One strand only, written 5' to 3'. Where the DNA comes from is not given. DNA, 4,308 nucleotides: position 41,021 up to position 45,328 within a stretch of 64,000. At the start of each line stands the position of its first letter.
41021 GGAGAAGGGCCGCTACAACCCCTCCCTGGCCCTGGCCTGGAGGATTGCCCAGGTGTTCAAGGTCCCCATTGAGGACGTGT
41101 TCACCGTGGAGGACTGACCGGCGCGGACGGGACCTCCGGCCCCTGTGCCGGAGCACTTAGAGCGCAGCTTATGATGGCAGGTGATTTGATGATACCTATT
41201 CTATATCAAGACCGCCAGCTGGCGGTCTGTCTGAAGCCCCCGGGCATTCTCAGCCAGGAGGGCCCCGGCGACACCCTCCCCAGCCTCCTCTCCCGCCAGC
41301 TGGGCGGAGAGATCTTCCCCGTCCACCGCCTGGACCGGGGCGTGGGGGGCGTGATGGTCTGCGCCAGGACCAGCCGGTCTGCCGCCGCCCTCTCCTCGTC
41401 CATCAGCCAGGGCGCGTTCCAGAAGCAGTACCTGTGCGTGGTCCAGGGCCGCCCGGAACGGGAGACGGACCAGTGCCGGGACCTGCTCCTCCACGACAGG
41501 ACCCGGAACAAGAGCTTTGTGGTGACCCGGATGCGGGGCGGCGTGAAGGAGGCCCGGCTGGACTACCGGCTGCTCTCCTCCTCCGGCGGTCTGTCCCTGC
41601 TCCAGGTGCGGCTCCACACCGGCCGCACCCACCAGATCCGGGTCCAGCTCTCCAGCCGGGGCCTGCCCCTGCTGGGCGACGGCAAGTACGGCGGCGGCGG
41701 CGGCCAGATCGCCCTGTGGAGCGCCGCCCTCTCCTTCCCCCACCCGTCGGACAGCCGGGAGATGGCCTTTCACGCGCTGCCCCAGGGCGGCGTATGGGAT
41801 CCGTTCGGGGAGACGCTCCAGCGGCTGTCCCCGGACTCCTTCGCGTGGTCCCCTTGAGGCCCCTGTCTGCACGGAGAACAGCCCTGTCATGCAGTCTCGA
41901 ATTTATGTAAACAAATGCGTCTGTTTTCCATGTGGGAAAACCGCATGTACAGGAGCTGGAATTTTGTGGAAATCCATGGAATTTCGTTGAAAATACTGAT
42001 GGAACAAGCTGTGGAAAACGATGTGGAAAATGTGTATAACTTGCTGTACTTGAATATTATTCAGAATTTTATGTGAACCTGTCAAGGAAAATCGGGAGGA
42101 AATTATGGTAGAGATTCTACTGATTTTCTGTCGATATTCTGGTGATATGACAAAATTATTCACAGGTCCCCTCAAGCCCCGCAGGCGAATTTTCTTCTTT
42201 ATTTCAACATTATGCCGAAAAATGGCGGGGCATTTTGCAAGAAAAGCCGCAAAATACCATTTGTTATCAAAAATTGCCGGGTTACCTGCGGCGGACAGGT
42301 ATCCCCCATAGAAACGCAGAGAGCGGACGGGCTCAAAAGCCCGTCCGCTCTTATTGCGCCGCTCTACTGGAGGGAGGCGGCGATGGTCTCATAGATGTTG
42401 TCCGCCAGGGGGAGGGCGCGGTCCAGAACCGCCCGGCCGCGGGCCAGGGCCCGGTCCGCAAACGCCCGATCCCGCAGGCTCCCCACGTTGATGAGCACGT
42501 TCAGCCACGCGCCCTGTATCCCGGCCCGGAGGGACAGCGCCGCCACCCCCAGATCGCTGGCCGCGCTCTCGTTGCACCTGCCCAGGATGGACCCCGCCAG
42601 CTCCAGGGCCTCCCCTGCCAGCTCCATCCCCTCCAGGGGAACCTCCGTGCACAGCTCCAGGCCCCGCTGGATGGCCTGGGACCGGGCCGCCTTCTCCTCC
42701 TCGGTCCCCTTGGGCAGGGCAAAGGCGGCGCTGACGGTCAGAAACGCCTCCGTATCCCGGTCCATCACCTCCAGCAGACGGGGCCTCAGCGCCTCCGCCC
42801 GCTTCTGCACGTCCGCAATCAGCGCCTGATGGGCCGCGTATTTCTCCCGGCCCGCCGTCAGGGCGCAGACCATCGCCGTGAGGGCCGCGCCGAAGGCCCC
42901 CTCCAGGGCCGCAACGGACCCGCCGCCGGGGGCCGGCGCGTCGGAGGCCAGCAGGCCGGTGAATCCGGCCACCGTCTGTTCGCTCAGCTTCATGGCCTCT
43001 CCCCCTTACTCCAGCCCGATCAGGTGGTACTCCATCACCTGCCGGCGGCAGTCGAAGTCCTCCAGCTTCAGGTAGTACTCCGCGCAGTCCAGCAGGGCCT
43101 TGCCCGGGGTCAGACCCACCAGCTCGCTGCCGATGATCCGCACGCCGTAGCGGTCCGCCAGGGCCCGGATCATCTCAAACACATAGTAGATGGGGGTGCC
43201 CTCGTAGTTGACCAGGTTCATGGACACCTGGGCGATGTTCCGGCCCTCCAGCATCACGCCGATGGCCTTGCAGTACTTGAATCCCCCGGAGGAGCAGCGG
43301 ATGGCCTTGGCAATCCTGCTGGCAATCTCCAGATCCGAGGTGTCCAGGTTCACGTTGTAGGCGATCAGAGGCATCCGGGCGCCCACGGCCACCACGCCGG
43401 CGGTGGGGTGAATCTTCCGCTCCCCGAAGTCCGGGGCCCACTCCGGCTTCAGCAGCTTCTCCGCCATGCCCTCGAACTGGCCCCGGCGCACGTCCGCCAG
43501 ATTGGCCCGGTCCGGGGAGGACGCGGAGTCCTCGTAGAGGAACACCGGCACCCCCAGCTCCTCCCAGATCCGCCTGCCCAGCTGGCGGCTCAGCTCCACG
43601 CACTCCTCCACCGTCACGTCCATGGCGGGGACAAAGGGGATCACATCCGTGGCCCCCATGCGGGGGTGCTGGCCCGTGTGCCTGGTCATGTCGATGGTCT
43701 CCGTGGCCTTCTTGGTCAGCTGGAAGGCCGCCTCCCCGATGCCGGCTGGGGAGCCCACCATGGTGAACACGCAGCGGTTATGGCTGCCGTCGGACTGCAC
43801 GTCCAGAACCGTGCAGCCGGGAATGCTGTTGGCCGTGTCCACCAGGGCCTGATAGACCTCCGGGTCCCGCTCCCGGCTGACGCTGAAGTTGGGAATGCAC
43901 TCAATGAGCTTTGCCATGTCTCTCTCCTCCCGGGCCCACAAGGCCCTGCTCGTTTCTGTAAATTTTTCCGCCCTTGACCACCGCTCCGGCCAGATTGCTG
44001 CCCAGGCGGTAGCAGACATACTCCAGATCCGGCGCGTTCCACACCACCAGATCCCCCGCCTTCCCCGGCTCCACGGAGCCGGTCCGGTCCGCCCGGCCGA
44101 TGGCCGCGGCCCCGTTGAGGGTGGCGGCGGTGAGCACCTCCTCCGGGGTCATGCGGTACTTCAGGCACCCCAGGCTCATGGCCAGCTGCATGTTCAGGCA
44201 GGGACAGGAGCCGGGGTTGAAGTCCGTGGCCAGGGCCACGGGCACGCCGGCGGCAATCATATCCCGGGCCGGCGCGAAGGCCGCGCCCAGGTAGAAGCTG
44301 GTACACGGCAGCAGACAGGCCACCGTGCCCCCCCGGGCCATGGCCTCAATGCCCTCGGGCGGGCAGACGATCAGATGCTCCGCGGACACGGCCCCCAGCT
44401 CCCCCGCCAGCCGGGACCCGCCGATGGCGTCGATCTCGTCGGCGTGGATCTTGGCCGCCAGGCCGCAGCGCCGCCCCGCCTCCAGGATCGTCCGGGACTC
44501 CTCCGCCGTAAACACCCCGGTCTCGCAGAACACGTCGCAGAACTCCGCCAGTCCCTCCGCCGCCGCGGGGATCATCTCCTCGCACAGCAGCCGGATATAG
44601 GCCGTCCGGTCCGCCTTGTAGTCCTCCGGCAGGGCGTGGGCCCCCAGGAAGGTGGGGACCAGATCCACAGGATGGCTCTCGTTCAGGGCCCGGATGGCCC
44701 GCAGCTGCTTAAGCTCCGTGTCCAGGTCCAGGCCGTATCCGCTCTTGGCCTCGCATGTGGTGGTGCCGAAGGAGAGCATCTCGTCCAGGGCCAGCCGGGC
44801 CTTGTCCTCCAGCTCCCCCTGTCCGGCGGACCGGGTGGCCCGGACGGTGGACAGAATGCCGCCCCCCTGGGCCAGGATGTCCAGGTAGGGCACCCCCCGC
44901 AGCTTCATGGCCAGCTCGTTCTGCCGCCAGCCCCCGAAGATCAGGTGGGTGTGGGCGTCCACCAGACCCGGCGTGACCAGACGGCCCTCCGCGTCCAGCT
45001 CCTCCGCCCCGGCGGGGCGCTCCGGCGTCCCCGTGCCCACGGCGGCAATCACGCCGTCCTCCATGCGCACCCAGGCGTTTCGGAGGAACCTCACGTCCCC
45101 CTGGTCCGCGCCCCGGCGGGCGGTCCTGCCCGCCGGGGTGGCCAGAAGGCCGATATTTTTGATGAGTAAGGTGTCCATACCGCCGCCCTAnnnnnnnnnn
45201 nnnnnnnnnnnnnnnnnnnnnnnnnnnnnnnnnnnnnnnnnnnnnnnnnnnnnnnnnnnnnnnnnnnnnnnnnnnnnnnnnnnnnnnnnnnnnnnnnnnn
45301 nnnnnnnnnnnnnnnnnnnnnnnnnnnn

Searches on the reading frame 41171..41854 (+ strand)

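Call 7: search_protein_families(library=pfam, proteins=[window:41171-41854:+], max_evalue=0.001)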
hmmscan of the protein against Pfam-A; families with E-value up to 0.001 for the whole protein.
window:41171-41854:+ (228 aa): 1 family
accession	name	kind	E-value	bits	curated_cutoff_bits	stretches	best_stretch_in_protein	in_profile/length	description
PF00849.27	PseudoU_synth_2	-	2.9e-26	93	26.8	1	17-162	2-152/152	RNA pseudouridylate synthase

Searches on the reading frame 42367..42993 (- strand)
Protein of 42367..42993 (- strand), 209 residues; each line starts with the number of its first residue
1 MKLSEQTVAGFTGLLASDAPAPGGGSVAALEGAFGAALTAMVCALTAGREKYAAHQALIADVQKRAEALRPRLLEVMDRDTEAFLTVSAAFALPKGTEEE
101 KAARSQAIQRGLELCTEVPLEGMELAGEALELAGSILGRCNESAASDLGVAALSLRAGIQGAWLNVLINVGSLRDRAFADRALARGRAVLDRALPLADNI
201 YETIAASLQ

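Call 37: search_protein_families(library=pfam, proteins=[window:42367-42993:-], max_evalue=0.0001)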
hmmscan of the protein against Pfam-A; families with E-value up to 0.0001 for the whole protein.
window:42367-42993:- (209 aa): 1 family
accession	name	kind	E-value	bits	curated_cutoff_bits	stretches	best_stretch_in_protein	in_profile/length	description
PF04961.17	FTCD_C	-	2.4e-62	210.3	24.5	1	7-185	1-179/182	Formiminotransferase-cyclodeaminase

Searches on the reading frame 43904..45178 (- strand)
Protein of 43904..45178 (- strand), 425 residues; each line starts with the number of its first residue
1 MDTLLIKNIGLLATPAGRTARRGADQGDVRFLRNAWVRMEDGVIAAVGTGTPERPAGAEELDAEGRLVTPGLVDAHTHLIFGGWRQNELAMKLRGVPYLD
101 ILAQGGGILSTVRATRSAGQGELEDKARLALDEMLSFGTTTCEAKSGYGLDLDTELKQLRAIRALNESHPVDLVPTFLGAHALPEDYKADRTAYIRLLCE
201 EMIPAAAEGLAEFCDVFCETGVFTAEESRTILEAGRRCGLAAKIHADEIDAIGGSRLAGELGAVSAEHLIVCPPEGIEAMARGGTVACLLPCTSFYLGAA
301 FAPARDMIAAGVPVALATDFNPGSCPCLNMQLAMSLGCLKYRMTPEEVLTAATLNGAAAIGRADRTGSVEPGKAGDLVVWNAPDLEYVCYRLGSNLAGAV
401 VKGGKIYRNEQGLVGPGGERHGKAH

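Call 38: search_protein_families(library=pfam, proteins=[window:43904-45178:-], max_evalue=0.0001)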
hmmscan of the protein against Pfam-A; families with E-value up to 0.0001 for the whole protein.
window:43904-45178:- (425 aa): 2 families
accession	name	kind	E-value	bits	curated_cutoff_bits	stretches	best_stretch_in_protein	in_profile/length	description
PF01979.26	Amidohydro_1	-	2.7e-26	93.1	25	1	67-382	1-320/345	Amidohydrolase family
PF07969.17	Amidohydro_3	-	8.4e-25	88.6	29.7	2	122-406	156-470/472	Amidohydrolase family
